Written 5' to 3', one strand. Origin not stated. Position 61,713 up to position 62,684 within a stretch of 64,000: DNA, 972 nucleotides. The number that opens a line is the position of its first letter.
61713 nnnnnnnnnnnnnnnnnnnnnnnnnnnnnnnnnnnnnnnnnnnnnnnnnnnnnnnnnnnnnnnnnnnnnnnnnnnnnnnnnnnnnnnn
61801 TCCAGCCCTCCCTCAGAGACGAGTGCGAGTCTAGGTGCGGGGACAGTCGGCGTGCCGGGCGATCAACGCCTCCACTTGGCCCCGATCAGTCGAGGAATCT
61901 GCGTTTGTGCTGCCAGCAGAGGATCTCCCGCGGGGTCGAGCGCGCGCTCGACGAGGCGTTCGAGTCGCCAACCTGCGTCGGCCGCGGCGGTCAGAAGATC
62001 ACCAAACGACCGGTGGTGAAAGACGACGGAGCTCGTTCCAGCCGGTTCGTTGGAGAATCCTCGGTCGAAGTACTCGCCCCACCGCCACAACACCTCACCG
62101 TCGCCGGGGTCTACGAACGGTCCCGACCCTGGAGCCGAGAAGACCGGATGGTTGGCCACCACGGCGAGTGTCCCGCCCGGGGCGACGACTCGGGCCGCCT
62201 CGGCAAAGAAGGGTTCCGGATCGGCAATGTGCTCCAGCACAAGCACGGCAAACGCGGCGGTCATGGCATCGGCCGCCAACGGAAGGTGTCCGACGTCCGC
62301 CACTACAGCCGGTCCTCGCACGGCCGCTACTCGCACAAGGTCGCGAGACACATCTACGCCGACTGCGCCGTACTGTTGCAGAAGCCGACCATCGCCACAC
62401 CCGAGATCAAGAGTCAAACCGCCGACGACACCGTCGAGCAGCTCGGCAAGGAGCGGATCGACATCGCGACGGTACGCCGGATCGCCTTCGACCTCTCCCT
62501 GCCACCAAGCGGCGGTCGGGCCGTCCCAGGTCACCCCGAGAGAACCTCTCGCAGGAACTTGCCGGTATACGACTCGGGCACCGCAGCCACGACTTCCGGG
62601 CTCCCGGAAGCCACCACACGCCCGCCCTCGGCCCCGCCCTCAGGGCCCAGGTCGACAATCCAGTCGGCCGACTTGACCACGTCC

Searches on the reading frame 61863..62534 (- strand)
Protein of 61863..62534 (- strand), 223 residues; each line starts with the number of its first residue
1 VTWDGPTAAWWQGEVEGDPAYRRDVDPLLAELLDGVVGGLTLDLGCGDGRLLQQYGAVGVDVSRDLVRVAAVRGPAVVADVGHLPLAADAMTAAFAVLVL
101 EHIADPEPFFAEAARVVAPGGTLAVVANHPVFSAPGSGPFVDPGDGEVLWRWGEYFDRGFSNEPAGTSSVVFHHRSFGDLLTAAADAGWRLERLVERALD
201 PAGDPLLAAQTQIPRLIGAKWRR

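Call 4: search_protein_families(library=pfam, proteins=[window:61863-62534:-], max_evalue=1)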
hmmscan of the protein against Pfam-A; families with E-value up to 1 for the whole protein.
window:61863-62534:- (223 aa): 8 families
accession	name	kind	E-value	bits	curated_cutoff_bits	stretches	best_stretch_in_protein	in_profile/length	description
PF08241.18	Methyltransf_11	-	7.8e-16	58.9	21.2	1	42-124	1-94/95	Methyltransferase domain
PF13649.12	Methyltransf_25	-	6.9e-10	39.9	27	1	42-121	2-97/97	Methyltransferase domain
PF08242.18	Methyltransf_12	-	7.4e-08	33.5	30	1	42-123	1-98/98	Methyltransferase domain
PF13489.12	Methyltransf_23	-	1.1e-07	32.2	27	1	23-125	7-116/164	Methyltransferase domain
PF13847.12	Methyltransf_31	-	8e-06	26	27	1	41-125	7-109/145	Methyltransferase domain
PF05148.21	Methyltransf_8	-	0.00027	21.3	27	1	41-126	76-157/219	Hypothetical methyltransferase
PF05175.20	MTS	-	0.0084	16.2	23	0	108-129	121-142/170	Methyltransferase small domain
PF07021.18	MetW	-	0.049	13.7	21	1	38-79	14-61/193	Methionine biosynthesis protein MetW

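Call 60: search_protein_families(library=ncbifam, proteins=[window:61863-62534:-], max_evalue=0.001)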
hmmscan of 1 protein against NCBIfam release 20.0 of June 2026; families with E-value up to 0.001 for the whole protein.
window:61863-62534:- (223 aa): 5 families
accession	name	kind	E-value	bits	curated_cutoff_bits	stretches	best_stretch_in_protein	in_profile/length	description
NF045667.1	MTase_DVU1556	equivalog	7.6e-13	48.4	155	1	37-125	22-119/213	DVU_1556 family methyltransferase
NF001241.0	PRK00216.1-2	equivalog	2.9e-05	23.8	327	1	40-127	54-149/231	demethylmenaquinone methyltransferase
TIGR02072.1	BioC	equivalog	0.0002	21.3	184.95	1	41-125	38-132/244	malonyl-ACP O-methyltransferase BioC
NF007610.0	PRK10258.1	equivalog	0.00074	18.9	342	0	38-125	43-138/251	malonyl-ACP O-methyltransferase BioC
TIGR01983.1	UbiG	equivalog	0.00096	18.5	102.95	0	41-125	53-151/228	bifunctional 2-polyprenyl-6-hydroxyphenol methylase/3-demethylubiquinol 3-O-methyltransferase UbiG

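Call 77: find_related_loci(query=A4, collection=metagenome_contigs, flank=6000)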
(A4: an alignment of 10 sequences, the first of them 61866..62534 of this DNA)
Query A4 (223 aa) in metagenome_contigs; peptide patterns used: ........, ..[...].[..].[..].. (x = any residue, [..] = any of these).
387 stretches matched a pattern; 119 encode a relative of the query (tblastn E <= 1e-3); the best 80 are kept; 80 distinct loci.
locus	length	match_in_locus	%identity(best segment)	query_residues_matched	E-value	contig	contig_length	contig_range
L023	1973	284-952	72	1-223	3e-104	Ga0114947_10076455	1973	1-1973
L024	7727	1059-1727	71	1-223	9e-99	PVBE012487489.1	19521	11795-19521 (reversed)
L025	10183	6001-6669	68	1-223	7e-96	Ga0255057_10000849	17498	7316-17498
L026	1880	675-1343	70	1-223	4e-99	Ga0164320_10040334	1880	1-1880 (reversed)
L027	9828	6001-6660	64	1-221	1e-89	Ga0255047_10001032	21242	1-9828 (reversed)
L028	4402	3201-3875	56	1-223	3e-72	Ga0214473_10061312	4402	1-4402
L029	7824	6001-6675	54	1-223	1e-71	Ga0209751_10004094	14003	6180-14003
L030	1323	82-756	55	1-223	7e-76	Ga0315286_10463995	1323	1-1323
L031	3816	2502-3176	55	1-223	3e-70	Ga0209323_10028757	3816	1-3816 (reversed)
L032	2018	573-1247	55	1-223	5e-72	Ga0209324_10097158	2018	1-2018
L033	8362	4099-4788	55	3-223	6e-68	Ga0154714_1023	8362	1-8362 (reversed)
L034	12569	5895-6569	55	1-223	4e-68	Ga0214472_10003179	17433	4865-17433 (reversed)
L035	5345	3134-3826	53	2-223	4e-66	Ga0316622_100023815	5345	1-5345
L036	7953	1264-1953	52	1-221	2e-65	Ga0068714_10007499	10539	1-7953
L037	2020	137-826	54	3-223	5e-66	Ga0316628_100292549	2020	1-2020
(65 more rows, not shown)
